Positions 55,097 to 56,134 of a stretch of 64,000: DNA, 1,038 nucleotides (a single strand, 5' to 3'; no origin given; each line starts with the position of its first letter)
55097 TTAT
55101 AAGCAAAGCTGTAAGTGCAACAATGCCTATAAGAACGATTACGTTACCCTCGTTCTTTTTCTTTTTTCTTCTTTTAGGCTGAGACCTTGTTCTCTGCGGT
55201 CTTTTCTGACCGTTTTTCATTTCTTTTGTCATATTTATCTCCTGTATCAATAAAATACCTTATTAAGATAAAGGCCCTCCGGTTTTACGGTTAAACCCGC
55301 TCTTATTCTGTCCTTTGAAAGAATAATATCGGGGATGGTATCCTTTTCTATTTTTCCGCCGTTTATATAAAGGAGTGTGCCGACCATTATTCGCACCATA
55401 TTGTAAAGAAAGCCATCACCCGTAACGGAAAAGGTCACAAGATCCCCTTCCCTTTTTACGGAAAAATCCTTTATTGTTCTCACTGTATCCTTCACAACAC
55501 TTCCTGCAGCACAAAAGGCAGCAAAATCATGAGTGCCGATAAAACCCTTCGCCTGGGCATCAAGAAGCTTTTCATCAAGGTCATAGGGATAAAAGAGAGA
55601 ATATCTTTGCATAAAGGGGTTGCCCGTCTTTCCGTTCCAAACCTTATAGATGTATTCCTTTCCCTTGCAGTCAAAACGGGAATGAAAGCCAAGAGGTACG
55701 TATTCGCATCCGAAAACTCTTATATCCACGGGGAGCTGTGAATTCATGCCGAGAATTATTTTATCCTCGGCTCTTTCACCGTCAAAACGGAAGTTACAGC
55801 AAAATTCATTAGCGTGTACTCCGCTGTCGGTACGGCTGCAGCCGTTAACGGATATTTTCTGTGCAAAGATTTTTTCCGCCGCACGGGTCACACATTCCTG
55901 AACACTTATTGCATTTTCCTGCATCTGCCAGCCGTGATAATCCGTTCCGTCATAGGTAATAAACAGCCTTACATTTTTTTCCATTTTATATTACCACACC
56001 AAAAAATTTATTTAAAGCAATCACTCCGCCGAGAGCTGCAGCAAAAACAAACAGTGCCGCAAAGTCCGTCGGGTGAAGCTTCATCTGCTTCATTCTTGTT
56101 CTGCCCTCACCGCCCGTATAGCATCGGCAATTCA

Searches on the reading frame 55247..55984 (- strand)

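Call 68: search_protein_families(library=pfam, proteins=[window:55247-55984:-], max_evalue=0.0001)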
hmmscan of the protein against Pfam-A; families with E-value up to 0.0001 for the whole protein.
window:55247-55984:- (245 aa): 1 family
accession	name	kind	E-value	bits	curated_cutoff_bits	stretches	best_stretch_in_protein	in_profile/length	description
PF01416.25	PseudoU_synth_1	-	1e-37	129.3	23.3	2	145-245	2-107/108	tRNA pseudouridine synthase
